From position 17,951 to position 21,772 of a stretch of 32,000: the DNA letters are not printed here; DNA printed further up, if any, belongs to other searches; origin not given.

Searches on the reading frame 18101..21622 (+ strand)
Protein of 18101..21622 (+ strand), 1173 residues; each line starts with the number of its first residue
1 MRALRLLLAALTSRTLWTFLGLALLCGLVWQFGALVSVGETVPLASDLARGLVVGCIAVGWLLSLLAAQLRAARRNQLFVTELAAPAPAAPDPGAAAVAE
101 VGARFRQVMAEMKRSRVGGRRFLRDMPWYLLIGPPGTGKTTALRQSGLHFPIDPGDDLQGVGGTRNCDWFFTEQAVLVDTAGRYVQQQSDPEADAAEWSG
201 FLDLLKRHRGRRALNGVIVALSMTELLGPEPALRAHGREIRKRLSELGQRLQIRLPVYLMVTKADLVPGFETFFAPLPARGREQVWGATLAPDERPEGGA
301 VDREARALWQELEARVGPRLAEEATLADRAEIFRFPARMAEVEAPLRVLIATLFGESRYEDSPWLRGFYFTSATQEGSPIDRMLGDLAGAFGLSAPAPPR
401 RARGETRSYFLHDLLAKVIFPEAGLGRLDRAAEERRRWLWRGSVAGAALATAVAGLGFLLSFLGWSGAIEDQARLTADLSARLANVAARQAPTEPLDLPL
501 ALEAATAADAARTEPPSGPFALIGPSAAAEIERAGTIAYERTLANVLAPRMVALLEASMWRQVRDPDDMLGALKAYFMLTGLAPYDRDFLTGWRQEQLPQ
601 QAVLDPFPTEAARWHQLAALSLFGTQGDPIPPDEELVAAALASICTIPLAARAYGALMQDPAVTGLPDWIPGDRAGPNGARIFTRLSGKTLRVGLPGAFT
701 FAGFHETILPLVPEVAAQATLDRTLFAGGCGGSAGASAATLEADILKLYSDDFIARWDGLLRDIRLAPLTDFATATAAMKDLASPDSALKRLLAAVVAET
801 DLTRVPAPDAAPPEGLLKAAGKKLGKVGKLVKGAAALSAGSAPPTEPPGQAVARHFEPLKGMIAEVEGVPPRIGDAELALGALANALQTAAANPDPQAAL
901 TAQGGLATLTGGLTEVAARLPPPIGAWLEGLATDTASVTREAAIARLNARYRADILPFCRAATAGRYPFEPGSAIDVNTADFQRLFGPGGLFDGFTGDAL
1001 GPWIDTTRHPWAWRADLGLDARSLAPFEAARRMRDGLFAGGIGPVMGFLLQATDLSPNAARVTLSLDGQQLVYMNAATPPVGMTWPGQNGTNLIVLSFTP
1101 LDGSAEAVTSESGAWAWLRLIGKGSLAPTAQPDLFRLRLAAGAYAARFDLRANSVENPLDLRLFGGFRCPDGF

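Call 6: search_protein_families(library=pfam, proteins=[window:18101-21622:+], max_evalue=0.01)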
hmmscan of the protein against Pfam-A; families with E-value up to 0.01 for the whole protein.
window:18101-21622:+ (1173 aa): 4 families
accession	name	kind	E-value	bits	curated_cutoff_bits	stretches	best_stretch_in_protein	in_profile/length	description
PF14331.11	IcmF-related_N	-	4.8e-89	298.5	25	1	192-446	2-258/259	IcmF-related N-terminal domain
PF06761.17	IcmF-related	-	1.6e-61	208.9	27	1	523-800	27-307/308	Intracellular multiplication and human macrophage-killing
PF06744.18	IcmF_C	-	9.2e-25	87.3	26.7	1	1048-1154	1-106/106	Type VI secretion protein IcmF C2-like domain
PF25199.1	nSTAND_NTPase5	-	0.0072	16.6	34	0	125-148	40-63/145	Novel STAND NTPase 5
